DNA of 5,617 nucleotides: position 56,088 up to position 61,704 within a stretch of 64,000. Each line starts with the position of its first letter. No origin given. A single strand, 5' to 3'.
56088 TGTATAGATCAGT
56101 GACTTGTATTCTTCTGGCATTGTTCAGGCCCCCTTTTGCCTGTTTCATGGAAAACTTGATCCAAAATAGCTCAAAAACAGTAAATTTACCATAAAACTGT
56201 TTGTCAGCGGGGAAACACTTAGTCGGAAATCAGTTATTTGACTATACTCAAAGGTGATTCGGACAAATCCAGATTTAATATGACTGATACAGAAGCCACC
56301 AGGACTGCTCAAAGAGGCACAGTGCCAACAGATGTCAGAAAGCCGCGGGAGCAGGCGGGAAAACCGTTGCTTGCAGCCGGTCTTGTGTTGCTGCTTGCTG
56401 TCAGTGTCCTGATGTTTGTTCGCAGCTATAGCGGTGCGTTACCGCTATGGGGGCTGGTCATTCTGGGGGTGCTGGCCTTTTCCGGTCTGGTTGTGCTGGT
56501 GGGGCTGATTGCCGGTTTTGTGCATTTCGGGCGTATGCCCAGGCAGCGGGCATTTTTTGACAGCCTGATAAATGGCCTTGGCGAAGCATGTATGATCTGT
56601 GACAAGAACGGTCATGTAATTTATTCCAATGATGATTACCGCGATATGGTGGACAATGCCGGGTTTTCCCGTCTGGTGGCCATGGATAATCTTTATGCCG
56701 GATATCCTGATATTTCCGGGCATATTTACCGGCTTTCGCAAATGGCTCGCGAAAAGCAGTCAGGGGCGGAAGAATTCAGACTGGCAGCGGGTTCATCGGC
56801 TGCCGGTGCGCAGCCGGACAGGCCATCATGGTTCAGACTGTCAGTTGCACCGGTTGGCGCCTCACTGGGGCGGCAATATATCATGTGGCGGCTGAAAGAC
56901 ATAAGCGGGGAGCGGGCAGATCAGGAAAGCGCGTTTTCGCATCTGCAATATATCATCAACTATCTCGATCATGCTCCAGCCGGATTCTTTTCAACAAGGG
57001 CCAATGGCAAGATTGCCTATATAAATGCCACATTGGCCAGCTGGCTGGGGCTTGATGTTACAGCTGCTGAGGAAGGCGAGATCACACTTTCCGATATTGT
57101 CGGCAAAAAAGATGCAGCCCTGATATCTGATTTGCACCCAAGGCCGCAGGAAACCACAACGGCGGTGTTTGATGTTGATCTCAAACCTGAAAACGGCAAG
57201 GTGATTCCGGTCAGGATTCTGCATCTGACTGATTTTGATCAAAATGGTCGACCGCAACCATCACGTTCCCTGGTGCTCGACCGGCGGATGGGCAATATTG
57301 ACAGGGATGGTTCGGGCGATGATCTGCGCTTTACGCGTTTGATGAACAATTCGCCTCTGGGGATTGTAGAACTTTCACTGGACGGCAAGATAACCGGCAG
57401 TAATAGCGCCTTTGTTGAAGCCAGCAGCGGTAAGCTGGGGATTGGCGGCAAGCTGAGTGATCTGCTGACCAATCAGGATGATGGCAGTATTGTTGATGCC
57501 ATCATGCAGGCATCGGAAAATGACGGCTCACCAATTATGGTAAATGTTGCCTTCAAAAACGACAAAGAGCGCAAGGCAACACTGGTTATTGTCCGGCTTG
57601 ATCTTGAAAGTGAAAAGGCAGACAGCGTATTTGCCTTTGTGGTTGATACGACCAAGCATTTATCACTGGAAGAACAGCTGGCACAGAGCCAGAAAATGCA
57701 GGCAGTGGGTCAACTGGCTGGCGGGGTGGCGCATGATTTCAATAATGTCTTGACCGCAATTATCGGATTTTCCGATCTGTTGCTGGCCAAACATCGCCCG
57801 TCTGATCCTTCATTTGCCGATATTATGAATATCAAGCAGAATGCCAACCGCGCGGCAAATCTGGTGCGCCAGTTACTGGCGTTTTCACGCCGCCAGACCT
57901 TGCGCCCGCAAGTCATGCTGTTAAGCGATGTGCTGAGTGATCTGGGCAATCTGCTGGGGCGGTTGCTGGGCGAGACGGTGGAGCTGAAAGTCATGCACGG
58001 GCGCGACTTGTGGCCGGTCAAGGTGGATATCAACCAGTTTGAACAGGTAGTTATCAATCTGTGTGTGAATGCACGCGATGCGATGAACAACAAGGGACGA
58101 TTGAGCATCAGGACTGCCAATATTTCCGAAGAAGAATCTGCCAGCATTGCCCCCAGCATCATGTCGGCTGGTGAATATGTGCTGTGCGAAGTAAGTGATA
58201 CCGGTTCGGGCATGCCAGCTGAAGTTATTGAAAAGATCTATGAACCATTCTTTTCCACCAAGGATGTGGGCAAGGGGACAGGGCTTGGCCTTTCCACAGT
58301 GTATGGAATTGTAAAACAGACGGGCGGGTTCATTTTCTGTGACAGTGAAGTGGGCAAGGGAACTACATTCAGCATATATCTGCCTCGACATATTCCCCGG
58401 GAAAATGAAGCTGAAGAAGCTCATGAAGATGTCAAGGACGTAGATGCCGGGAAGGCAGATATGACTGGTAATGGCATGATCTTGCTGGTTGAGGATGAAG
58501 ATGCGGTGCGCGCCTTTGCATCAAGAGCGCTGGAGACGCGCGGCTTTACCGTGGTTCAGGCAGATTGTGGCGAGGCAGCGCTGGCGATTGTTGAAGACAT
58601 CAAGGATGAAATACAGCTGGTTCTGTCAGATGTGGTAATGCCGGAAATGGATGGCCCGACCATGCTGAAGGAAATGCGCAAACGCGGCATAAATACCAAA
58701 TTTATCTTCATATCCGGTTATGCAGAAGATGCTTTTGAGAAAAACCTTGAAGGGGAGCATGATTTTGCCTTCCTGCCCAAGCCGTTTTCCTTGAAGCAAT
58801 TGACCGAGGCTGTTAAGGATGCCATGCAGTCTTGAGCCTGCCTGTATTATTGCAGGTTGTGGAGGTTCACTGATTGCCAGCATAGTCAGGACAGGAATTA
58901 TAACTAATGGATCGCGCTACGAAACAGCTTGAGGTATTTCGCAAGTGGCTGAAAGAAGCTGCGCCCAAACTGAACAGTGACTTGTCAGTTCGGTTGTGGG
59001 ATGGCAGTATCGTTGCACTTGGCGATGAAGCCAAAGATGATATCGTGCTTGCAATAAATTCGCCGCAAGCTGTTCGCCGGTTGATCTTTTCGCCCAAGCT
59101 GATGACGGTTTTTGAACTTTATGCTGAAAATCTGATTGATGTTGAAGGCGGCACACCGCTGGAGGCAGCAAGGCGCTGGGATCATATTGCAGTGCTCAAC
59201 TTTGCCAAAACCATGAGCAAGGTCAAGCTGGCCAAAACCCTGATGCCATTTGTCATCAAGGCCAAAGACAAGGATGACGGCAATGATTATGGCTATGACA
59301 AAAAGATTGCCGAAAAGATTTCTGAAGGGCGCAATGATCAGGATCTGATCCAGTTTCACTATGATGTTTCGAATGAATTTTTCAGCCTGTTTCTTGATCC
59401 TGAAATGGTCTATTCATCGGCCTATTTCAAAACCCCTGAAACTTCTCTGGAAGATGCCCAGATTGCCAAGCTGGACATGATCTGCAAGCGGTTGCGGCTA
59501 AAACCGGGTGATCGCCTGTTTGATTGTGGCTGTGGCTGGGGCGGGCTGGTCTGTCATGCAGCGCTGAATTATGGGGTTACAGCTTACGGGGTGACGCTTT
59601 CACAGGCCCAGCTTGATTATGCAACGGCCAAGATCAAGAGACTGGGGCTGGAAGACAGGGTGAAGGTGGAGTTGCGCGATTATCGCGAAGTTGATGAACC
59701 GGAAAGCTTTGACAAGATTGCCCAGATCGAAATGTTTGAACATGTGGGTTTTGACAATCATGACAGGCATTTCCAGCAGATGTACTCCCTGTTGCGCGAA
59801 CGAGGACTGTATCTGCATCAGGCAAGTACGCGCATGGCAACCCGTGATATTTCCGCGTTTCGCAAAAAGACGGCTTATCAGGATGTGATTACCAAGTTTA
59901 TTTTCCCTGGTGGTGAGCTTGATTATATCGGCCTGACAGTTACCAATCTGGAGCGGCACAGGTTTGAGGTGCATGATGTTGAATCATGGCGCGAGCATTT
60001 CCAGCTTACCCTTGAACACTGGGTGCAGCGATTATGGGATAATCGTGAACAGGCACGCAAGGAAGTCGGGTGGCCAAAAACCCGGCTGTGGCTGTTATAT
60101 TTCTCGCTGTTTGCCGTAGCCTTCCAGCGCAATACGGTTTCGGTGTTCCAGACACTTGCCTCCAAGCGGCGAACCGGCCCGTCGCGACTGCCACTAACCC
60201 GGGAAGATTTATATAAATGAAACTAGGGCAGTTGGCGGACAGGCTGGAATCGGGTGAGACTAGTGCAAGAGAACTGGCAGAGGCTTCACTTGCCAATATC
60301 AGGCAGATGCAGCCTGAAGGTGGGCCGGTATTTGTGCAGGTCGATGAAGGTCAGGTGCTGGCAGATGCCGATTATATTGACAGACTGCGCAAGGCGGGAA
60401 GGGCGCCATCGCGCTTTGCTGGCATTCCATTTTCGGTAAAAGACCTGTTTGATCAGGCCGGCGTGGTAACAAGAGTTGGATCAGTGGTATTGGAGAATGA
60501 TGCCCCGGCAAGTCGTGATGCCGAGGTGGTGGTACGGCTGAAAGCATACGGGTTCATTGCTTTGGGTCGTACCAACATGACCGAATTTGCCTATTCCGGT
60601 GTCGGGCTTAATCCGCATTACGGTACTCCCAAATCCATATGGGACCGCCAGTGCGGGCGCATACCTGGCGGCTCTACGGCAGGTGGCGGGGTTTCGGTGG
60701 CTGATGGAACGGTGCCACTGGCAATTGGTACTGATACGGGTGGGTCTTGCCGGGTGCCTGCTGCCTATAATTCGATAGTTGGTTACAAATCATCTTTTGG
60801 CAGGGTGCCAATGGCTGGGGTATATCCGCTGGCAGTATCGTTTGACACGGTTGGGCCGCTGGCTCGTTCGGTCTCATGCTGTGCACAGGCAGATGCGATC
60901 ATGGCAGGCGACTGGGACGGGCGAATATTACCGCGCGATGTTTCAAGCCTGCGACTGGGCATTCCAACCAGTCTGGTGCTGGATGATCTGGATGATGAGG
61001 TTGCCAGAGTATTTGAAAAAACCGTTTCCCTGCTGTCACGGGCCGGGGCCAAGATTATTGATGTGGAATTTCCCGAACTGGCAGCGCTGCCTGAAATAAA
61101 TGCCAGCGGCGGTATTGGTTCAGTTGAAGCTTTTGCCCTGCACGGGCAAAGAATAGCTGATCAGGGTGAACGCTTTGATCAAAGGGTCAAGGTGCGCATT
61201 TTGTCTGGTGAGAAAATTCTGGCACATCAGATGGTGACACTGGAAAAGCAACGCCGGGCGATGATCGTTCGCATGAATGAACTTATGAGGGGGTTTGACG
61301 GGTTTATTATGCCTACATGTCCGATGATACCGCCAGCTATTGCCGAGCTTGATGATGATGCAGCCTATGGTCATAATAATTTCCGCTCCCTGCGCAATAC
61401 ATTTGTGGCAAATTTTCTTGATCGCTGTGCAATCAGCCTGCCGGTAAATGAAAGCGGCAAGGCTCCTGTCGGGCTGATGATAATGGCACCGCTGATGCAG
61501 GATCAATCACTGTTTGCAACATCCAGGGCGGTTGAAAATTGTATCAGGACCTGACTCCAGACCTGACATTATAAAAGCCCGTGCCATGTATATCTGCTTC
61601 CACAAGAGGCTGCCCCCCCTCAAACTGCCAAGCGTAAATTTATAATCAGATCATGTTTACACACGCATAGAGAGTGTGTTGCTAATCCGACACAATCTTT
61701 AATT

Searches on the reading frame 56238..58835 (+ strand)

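Call 14: search_protein_families(library=pfam, proteins=[window:56238-58835:+], max_evalue=0.001)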
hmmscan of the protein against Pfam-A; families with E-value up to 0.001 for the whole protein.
window:56238-58835:+ (865 aa): 7 families
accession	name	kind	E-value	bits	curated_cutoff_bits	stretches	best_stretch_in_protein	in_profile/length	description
PF02518.31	HATPase_c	-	2.2e-20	73.6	26.4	1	597-717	2-109/111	Histidine kinase-, DNA gyrase B-, and HSP90-like ATPase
PF00072.30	Response_reg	-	3.6e-20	72.6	30.2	1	748-860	1-111/111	Response regulator receiver domain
PF00989.32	PAS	-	3.9e-10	40.2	22.6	0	243-290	7-53/113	PAS fold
PF00512.31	HisKA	-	3.2e-09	37.1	26.9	1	491-553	3-64/66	His Kinase A (phospho-acceptor) domain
PF08448.16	PAS_4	-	6.2e-09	36.5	23.1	0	114-226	4-109/110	PAS fold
PF13188.13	PAS_8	-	4.1e-05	23.8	21.8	0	243-279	7-43/65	PAS domain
PF13426.13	PAS_9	-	0.00019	22.1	27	0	247-328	1-79/103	PAS domain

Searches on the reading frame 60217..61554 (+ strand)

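Call 14: search_protein_families(library=pfam, proteins=[window:60217-61554:+], max_evalue=0.001)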
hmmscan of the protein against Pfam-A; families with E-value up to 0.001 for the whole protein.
window:60217-61554:+ (445 aa): 1 family
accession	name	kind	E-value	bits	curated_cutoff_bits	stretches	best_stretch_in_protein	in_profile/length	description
PF01425.27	Amidase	-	1.4e-81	275.3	27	1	19-432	1-444/445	Amidase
